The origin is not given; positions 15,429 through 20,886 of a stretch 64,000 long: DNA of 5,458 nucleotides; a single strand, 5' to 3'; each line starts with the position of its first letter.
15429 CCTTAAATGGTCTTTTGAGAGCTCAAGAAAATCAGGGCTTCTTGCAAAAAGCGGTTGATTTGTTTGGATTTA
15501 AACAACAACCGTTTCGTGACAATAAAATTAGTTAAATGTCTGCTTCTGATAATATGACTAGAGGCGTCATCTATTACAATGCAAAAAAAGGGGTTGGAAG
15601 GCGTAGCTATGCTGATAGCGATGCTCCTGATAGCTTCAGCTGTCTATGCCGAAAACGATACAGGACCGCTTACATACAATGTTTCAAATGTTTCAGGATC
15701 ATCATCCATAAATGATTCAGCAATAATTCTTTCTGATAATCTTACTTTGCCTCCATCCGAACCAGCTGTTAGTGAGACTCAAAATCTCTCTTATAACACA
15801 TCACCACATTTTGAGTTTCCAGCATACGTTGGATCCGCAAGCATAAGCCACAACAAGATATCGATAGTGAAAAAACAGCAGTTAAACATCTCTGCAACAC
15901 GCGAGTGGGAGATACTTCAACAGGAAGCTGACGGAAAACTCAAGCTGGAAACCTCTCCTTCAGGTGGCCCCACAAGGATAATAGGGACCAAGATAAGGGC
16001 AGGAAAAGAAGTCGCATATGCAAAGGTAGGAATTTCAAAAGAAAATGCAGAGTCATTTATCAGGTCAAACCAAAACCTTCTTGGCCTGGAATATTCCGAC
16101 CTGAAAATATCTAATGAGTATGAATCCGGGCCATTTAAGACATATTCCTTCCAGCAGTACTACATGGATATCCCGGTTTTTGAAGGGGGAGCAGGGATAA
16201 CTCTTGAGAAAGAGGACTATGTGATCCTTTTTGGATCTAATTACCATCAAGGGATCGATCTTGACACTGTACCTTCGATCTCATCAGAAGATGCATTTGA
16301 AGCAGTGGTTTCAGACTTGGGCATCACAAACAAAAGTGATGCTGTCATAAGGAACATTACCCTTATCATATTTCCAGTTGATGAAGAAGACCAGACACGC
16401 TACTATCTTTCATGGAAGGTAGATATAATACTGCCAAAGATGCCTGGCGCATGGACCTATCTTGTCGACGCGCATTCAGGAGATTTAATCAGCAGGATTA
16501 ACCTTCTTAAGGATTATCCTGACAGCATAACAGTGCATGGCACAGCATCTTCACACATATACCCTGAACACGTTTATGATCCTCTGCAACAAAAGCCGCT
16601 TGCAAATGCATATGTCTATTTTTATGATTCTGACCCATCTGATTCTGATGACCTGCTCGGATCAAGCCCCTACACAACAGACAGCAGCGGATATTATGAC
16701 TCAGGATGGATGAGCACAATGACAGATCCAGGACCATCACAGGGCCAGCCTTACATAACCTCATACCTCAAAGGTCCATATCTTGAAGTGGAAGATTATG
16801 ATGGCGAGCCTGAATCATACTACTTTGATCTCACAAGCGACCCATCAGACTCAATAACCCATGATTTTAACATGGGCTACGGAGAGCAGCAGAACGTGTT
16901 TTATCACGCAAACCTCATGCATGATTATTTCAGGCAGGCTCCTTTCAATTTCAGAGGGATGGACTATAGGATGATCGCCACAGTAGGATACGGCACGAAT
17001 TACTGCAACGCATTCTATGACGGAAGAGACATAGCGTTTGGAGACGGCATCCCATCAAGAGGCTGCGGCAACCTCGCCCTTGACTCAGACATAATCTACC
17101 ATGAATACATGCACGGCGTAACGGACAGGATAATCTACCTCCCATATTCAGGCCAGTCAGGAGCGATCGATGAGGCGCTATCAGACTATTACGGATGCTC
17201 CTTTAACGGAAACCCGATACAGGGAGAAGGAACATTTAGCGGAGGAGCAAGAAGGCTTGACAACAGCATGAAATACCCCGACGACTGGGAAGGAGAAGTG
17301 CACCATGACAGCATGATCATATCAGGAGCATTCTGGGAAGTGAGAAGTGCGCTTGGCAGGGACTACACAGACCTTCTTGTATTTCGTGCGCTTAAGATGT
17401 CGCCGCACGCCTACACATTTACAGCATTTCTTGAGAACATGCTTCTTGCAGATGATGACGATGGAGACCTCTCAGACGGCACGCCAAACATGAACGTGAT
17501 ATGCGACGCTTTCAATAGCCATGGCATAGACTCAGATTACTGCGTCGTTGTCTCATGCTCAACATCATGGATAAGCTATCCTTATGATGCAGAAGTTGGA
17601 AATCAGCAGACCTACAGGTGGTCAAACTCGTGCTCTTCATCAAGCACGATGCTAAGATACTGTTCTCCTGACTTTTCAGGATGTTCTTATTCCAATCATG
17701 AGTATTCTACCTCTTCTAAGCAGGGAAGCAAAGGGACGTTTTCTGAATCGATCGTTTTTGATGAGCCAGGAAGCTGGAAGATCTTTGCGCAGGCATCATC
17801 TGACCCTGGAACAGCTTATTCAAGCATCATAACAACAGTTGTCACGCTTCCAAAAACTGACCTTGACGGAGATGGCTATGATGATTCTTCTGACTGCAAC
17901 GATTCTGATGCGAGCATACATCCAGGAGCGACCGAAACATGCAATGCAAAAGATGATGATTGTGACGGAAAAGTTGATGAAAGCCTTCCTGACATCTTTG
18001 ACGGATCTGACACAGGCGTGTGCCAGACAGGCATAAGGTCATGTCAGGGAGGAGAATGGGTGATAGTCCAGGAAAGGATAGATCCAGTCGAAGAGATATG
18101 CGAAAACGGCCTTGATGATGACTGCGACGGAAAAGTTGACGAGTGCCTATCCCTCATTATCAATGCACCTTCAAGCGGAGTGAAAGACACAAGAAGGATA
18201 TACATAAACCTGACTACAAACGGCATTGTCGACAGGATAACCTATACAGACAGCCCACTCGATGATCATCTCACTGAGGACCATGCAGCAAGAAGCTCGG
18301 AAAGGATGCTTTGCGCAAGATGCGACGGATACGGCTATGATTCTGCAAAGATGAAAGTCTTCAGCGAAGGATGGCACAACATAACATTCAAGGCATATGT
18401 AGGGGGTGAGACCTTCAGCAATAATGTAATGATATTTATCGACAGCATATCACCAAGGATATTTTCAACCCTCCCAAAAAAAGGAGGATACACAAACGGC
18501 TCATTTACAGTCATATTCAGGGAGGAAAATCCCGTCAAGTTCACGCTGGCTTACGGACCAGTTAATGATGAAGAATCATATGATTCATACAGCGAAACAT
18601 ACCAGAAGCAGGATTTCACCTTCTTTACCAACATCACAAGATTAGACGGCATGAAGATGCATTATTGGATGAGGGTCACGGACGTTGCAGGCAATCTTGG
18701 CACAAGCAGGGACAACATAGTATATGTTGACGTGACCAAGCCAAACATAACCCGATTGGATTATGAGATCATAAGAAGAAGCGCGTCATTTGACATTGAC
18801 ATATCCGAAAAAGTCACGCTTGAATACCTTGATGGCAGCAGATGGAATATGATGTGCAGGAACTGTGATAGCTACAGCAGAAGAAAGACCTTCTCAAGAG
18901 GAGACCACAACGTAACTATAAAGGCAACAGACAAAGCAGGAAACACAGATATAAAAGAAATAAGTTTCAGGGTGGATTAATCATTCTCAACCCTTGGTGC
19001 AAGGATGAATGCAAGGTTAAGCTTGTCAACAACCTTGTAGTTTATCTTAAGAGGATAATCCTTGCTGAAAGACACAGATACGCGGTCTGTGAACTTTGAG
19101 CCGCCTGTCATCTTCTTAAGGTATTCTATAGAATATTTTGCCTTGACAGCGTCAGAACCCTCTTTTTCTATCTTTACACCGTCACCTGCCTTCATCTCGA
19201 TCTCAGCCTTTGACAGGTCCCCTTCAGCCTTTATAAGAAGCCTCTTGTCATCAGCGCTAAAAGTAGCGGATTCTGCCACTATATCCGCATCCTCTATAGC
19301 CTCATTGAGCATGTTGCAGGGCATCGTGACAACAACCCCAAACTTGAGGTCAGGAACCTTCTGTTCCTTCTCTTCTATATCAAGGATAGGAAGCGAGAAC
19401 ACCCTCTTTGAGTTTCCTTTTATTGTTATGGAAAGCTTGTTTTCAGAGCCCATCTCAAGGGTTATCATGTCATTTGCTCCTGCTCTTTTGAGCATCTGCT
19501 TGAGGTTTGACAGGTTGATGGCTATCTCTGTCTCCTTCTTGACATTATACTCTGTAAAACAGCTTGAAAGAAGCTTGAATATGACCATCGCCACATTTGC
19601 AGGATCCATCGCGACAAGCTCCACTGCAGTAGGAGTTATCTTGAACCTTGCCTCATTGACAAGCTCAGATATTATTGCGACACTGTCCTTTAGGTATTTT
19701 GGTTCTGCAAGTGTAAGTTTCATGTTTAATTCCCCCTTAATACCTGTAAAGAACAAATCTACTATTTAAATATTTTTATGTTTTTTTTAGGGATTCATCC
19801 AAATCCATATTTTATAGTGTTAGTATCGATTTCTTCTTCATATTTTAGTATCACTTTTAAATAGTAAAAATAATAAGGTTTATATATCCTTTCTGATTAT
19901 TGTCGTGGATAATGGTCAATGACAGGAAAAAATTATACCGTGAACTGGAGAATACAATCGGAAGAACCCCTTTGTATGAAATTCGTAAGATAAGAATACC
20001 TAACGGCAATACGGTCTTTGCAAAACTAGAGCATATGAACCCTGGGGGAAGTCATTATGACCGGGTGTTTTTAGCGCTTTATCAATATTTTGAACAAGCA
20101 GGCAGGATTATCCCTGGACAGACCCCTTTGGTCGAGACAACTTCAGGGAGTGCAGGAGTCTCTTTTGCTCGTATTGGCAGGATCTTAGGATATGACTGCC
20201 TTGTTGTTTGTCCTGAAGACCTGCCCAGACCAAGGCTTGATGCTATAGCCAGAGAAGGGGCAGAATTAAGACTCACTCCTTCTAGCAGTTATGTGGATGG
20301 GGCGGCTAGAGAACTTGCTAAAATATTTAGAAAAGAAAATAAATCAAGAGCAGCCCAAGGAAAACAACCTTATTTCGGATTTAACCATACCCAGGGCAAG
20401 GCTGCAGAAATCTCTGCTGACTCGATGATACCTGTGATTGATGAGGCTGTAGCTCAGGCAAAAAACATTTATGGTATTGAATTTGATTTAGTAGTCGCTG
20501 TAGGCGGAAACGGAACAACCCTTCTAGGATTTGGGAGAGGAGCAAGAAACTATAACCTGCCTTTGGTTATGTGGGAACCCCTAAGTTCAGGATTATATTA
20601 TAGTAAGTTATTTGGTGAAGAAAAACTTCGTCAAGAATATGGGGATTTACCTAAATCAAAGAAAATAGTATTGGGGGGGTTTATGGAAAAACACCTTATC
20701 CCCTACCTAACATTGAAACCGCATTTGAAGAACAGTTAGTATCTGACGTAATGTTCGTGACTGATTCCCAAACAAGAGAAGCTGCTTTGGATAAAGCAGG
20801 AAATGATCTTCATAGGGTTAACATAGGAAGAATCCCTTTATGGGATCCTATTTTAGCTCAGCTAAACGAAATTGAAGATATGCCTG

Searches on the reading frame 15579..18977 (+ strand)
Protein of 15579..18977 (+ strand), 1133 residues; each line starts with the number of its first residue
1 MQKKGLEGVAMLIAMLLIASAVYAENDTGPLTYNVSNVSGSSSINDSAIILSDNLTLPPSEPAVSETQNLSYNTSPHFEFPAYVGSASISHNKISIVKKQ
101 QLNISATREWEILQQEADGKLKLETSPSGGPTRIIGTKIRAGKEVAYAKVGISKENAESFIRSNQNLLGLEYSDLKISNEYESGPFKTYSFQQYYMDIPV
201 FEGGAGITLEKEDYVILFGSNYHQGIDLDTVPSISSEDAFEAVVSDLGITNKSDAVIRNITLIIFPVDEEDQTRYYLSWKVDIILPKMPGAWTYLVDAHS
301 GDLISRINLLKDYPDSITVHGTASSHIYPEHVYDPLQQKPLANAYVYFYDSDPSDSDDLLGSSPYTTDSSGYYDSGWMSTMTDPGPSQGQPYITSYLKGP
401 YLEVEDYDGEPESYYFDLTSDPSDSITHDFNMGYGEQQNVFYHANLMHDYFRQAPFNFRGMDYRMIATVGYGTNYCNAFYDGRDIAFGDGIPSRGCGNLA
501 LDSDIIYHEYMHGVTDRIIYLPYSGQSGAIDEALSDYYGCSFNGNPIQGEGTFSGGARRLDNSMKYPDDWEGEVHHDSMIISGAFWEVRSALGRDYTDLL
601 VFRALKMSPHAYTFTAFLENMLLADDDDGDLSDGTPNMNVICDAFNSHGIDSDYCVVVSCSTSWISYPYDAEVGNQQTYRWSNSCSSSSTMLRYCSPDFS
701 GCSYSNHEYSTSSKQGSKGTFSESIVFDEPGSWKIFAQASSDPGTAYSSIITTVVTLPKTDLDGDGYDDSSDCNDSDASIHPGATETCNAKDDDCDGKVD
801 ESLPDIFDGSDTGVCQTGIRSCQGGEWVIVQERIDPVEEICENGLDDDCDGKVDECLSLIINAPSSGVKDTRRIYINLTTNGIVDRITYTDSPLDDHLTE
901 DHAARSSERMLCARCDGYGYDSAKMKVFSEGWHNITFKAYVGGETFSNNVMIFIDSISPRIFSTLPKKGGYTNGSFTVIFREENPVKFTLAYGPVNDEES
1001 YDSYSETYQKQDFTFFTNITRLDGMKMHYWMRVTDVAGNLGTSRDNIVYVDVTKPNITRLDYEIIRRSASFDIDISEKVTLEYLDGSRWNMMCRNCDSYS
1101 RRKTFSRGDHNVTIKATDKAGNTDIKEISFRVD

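Call 22: search_protein_families(library=pfam, proteins=[window:15579-18977:+], max_evalue=0.001)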
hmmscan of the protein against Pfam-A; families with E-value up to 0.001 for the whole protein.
window:15579-18977:+ (1133 aa): 5 families
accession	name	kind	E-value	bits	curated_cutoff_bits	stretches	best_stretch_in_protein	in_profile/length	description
PF11617.13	Cu-binding_MopE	-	8.9e-16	58.3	27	1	772-801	1-30/30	Putative metal-binding motif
PF01447.24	Peptidase_M4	-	8.6e-11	42.9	22.4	1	439-516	67-145/145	Thermolysin metallopeptidase, catalytic domain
PF19077.6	Big_13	-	4.2e-06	27.6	27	0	1102-1133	69-101/102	Bacterial Ig-like domain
PF02868.21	Peptidase_M4_C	-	1.5e-05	25.4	24.4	0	521-622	3-139/165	Thermolysin metallopeptidase, alpha-helical domain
PF02128.21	Peptidase_M36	-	2.3e-05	24.2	23.3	0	499-542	176-225/368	Fungalysin metallopeptidase (M36)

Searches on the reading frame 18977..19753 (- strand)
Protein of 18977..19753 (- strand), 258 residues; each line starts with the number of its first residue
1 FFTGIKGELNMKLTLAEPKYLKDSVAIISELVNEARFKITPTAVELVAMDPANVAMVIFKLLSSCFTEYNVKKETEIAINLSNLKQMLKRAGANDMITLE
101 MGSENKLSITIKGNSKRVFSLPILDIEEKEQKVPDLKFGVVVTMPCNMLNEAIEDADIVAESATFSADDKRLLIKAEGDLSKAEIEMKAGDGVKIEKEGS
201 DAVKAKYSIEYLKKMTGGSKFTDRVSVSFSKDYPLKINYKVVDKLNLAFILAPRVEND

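Call 22: search_protein_families(library=pfam, proteins=[window:18977-19753:-], max_evalue=0.001)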
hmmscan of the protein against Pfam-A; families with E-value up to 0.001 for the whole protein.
window:18977-19753:- (258 aa): 3 families
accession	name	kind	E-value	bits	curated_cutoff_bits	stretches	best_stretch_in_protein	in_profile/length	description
PF00705.23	PCNA_N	-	2.4e-14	53.6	20.3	1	15-116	6-108/127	Proliferating cell nuclear antigen, N-terminal domain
PF02747.20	PCNA_C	-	1.5e-13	51.5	23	1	132-253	1-127/128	Proliferating cell nuclear antigen, C-terminal domain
PF04005.17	Hus1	-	0.00042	19.9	27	1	12-116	4-117/288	Hus1-like protein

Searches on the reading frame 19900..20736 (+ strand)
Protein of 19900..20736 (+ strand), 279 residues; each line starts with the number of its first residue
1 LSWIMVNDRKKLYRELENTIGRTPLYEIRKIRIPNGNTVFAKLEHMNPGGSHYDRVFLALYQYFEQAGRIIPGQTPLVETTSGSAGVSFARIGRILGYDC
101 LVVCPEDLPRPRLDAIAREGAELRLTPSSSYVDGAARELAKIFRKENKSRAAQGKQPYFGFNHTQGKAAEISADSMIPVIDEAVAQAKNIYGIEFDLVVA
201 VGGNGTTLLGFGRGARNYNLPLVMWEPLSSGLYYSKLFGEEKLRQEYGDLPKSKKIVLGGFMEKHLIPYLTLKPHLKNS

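Call 22: search_protein_families(library=pfam, proteins=[window:19900-20736:+], max_evalue=0.001)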
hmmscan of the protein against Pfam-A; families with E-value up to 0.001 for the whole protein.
window:19900-20736:+ (279 aa): 1 family
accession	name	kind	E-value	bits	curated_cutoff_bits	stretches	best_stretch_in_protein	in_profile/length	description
PF00291.31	PALP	-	5.4e-29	101.9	35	1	18-230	3-195/295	Pyridoxal-phosphate dependent enzyme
